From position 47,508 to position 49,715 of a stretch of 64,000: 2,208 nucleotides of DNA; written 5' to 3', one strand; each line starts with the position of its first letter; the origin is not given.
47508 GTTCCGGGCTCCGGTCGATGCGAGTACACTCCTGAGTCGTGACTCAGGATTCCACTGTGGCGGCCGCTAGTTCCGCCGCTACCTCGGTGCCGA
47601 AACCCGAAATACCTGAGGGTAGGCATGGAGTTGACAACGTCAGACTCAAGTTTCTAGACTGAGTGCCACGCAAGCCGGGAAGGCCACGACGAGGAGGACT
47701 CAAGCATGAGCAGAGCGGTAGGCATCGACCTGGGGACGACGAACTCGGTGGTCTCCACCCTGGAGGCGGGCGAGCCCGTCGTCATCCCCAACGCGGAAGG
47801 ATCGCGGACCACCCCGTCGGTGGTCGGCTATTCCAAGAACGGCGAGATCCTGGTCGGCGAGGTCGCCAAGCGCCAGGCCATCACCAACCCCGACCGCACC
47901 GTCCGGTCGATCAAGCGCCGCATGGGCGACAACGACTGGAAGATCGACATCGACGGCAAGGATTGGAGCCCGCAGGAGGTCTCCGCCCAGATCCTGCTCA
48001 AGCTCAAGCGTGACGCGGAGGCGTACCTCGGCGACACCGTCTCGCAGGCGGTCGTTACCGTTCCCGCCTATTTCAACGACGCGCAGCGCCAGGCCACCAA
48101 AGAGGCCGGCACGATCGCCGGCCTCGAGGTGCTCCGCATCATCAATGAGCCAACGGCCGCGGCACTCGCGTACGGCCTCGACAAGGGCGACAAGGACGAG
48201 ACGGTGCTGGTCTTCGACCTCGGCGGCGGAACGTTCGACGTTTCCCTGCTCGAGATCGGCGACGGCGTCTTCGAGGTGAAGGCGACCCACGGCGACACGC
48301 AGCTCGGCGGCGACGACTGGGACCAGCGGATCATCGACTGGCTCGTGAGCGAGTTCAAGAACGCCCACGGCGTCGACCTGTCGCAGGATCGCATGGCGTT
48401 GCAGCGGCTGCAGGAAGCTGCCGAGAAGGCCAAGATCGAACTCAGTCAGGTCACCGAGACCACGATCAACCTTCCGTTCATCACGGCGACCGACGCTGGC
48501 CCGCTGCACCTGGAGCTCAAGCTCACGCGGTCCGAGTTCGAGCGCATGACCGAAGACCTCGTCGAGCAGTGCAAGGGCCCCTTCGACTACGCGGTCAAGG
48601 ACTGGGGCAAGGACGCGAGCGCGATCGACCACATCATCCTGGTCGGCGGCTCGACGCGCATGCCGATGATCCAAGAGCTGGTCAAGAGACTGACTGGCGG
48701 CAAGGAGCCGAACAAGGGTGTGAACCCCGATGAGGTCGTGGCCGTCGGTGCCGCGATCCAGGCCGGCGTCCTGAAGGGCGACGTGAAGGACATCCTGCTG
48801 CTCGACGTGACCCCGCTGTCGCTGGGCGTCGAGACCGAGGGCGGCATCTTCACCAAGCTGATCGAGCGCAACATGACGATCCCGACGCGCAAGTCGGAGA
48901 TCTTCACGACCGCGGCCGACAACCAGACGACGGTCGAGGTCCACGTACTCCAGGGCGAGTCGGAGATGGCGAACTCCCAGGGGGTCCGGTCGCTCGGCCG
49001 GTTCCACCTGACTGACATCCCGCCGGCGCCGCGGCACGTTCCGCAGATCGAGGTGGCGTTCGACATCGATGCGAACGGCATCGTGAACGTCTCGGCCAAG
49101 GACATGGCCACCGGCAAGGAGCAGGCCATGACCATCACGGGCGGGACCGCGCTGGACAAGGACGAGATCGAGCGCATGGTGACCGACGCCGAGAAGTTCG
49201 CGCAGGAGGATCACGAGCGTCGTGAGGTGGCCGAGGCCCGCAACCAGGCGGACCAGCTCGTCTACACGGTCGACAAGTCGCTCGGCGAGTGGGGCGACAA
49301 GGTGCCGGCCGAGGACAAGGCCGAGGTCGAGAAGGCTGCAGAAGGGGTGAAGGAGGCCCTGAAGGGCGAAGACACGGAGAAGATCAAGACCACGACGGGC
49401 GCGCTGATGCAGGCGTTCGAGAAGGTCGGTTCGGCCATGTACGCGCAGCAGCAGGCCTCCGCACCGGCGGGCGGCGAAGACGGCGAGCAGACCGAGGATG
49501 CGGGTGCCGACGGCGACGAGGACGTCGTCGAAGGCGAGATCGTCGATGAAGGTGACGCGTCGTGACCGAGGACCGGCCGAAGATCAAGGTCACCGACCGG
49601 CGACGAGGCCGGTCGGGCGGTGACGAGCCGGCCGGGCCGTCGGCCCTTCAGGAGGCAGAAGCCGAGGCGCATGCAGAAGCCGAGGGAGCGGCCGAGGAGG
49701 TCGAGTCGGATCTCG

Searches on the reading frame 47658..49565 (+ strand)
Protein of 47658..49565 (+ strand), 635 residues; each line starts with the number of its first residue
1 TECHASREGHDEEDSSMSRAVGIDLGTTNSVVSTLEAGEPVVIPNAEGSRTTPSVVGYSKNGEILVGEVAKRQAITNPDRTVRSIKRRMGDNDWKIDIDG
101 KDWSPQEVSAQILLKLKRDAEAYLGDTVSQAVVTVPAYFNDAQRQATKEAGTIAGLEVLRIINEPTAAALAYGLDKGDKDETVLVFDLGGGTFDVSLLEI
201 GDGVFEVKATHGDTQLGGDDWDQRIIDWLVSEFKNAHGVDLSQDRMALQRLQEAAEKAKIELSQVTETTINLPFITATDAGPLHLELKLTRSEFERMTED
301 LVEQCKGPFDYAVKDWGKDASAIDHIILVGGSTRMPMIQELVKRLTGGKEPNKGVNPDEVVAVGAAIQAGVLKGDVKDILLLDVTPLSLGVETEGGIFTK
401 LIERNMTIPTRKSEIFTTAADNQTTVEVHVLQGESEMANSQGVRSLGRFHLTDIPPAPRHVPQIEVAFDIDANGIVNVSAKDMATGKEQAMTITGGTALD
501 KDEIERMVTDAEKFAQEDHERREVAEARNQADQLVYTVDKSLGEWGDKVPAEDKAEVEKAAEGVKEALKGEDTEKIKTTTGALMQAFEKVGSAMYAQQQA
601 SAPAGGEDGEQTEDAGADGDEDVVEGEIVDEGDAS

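Call 67: search_protein_families(library=pfam, proteins=[window:47658-49565:+], max_evalue=0.00001)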
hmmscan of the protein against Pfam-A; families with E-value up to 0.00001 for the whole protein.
window:47658-49565:+ (635 aa): 2 families
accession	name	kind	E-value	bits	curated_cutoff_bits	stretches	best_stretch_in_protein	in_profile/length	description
PF00012.26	HSP70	-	1.2e-239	797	20.6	1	20-595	1-598/599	Hsp70 protein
PF06723.19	MreB_Mbl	-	4.4e-15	55.8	27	1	19-364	2-314/327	MreB/Mbl protein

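Call 68: list_cluster_members(proteins=[window:47703-49562:+, window:9874-11931:-, window:60143-61660:+])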
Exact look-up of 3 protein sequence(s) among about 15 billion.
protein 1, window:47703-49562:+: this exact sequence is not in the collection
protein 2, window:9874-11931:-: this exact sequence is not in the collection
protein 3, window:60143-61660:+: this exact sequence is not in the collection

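Call 72: list_cluster_members(proteins=[window:47706-49562:+, window:60389-61660:+, window:13321-14130:+, window:8946-9452:-])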
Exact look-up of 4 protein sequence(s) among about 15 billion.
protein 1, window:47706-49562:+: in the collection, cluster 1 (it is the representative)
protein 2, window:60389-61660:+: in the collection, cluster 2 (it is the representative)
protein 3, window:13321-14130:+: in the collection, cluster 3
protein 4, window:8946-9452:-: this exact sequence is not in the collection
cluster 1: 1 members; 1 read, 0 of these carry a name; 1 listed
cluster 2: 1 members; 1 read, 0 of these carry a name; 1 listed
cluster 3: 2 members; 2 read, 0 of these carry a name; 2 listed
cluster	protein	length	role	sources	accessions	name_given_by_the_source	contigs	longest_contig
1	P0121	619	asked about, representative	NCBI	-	-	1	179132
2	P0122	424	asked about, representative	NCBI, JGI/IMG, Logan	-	-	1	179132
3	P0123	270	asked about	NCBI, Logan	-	-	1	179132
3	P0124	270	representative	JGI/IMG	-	-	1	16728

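Call 73: find_encoding_contigs(protein=P0123, flank=3000, max_places=4)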
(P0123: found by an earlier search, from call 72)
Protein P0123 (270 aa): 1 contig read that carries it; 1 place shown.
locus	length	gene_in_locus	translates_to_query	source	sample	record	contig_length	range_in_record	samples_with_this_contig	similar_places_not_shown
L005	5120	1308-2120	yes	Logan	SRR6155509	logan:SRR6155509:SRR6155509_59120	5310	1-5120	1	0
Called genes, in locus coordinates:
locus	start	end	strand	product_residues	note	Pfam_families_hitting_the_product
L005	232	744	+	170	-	-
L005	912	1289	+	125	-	-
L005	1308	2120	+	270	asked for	PF00702:Hydrolase, PF12710:HAD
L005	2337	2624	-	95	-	-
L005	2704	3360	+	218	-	PF13794:Ferritin_fold-like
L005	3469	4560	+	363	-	PF00989:PAS, PF08448:PAS_4, PF13188:PAS_8 (weak), PF13426:PAS_9, PF08447:PAS_3, PF13581:HATPase_c_2 (weak), PF02518:HATPase_c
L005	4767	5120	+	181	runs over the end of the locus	?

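Call 75: find_homologous_proteins(query=P0121, max_evalue=1e-100)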
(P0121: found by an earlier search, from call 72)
Query P0121 (619 aa): 8000 proteins with E <= 1e-100 among 8000 candidates; the best 120 are listed.
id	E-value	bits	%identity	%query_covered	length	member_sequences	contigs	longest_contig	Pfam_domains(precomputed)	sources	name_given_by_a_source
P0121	0.0e+0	1347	100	100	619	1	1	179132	PF00012.27,PF06723.20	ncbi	-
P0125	0.0e+0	1313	97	100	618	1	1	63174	PF00012.27,PF06723.20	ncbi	ncbi:MAG: molecular chaperone DnaK [Actinomycetota bacterium]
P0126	0.0e+0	1301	97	100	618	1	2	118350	PF00012.27,PF06723.20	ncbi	-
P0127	0.0e+0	1138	84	100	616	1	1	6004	PF00012.27,PF06723.20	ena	-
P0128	0.0e+0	1127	83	100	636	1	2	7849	PF00012.27,PF06723.20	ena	-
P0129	0.0e+0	1126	83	100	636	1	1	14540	PF00012.27,PF06723.20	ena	-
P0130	0.0e+0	1126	83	100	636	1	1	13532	PF00012.27,PF06723.20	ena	-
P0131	0.0e+0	1124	83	100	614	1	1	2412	PF00012.27,PF06723.20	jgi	jgi:molecular chaperone DnaK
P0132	0.0e+0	1124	84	100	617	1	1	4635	PF00012.27,PF06723.20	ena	-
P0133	0.0e+0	1119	83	100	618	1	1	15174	PF00012.27,PF06723.20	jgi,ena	-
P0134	0.0e+0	1119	83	100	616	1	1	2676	PF00012.27,PF06723.20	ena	-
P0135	0.0e+0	1115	82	100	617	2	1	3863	PF00012.27,PF06723.20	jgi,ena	-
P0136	0.0e+0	1115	83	100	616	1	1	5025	PF00012.27,PF06723.20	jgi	jgi:molecular chaperone DnaK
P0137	0.0e+0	1103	83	97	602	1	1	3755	PF00012.27,PF06723.20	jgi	-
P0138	0.0e+0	1091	81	100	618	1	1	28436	PF00012.27,PF06723.20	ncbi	-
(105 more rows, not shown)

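Call 77: find_homologous_proteins(query=P0123, max_evalue=1e-40)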
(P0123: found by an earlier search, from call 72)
Query P0123 (270 aa): 5480 proteins with E <= 1e-40 among 8000 candidates; the best 120 are listed.
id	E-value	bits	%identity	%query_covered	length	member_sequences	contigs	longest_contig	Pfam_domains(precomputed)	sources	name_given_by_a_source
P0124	5.2e-168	575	100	100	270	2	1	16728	PF00702.33,PF12710.14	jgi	-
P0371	8.4e-150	515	89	99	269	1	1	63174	PF00702.33,PF12710.14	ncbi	ncbi:MAG: HAD-IB family hydrolase [Actinomycetota bacterium]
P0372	2.6e-142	491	86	99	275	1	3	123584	PF00702.33,PF12710.14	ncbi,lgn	-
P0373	1.7e-103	364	63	99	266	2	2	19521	PF00702.33,PF12710.14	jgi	jgi:HAD superfamily hydrolase (TIGR01490 family)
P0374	1.9e-103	364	70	84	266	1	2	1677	PF00702.33,PF08282.19,PF12710.14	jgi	jgi:HAD superfamily hydrolase (TIGR01490 family)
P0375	1.3e-102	361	63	99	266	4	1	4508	PF00702.33,PF08282.19,PF12710.14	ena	-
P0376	1.7e-102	361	62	99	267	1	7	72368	PF00702.33,PF08282.19,PF12710.14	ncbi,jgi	ncbi:MAG TPA: HAD-IB family hydrolase [Actinomycetota bacterium]|jgi:HAD superfamily hydrolase (TIGR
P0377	1.8e-102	360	66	97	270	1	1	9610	PF00702.33,PF08282.19,PF12710.14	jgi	jgi:HAD superfamily hydrolase (TIGR01490 family)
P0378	2.2e-102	360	67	87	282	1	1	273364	PF00702.33,PF12710.14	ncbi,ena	-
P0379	2.3e-102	360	64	97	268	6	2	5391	PF00702.33,PF12710.14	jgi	jgi:HAD superfamily hydrolase (TIGR01490 family)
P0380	3.3e-102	360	65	97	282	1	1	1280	PF00702.33,PF12710.14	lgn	-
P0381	4.5e-102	359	64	97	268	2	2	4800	PF00702.33,PF08282.19,PF12710.14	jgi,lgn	jgi:HAD superfamily hydrolase (TIGR01490 family)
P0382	6.8e-102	359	71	85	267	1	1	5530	PF00702.33,PF08282.19,PF12710.14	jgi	jgi:HAD superfamily hydrolase (TIGR01490 family)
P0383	7.0e-102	359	67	86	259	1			PF00702.33,PF12710.14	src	-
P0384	7.3e-102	358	65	95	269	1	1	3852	PF00702.33,PF12710.14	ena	-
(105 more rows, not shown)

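Call 78: find_encoding_contigs(protein=P0371, flank=10000, max_places=3)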
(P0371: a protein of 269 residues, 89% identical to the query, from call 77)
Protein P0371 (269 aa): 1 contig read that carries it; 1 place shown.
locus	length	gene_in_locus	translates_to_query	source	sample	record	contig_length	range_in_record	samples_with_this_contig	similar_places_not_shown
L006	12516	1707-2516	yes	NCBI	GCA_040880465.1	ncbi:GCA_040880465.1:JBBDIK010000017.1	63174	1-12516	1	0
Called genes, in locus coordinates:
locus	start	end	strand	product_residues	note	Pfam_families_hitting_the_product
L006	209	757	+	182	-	-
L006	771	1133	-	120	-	PF04993:TfoX_N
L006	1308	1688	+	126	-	-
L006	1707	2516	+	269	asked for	PF00702:Hydrolase, PF12710:HAD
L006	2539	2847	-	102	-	-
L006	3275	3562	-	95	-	-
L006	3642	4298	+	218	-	PF13794:Ferritin_fold-like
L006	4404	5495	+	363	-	PF00989:PAS, PF08448:PAS_4, PF13188:PAS_8, PF13426:PAS_9, PF08447:PAS_3, PF13581:HATPase_c_2 (weak), PF02518:HATPase_c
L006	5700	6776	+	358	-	PF01656:CbiA (weak)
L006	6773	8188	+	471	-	PF00437:T2SSE, PF27713:UCP018868 (weak)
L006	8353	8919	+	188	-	PF00482:T2SSF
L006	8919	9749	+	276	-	PF00482:T2SSF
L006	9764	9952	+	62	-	PF14029:DUF4244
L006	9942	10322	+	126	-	PF07811:TadE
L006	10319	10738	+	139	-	PF13400:Tad (weak)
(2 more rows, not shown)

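Call 79: find_encoding_contigs(protein=P0372, flank=10000, max_places=3)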
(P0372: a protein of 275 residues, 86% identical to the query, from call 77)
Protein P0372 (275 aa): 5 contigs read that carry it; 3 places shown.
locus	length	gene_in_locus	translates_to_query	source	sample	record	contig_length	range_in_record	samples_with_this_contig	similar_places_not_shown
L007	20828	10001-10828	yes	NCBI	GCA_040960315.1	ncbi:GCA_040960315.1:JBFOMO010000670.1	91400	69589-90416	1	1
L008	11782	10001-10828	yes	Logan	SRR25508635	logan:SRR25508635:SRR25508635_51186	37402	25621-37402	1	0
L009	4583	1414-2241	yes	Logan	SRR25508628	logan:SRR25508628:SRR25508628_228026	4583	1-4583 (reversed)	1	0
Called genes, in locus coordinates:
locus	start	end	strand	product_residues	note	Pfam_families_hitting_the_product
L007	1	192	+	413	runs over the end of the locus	PF03239:FTR1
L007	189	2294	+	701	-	PF05378:Hydant_A_N, PF01968:Hydantoinase_A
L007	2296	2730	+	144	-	-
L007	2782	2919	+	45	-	-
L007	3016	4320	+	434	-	PF07730:HisKA_3, PF02518:HATPase_c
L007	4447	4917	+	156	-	PF04542:Sigma70_r2, PF07638:Sigma70_ECF (faint), PF08281:Sigma70_r4_2, PF04545:Sigma70_r4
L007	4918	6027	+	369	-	-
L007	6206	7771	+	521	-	PF13487:HD_5, PF01966:HD, PF00196:GerE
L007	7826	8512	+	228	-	PF12680:SnoaL_2, PF01206:TusA (weak)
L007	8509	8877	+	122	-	PF02635:DsrE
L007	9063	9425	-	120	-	PF04993:TfoX_N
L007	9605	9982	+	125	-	-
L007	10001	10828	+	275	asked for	PF00702:Hydrolase, PF12710:HAD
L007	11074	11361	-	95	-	-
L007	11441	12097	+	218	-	PF13794:Ferritin_fold-like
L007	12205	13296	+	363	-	PF00989:PAS, PF13188:PAS_8, PF08448:PAS_4 (faint), PF13426:PAS_9, PF08447:PAS_3, PF13581:HATPase_c_2 (faint), PF02518:HATPase_c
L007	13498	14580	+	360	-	PF01656:CbiA, PF06564:CBP_BcsQ (weak)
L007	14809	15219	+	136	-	-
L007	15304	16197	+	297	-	PF14522:Cytochrome_C7 (faint), PF14537:Cytochrom_c3_2 (faint), PF09699:Paired_CXXCH_1 (faint)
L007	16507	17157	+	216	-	-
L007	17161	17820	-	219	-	PF00072:Response_reg, PF00196:GerE, PF08281:Sigma70_r4_2 (weak)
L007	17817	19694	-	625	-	PF00672:HAMP, PF07730:HisKA_3, PF13581:HATPase_c_2 (faint), PF02518:HATPase_c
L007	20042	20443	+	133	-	-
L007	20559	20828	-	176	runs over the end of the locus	-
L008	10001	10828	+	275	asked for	PF00702:Hydrolase, PF12710:HAD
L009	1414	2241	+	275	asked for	PF00702:Hydrolase, PF12710:HAD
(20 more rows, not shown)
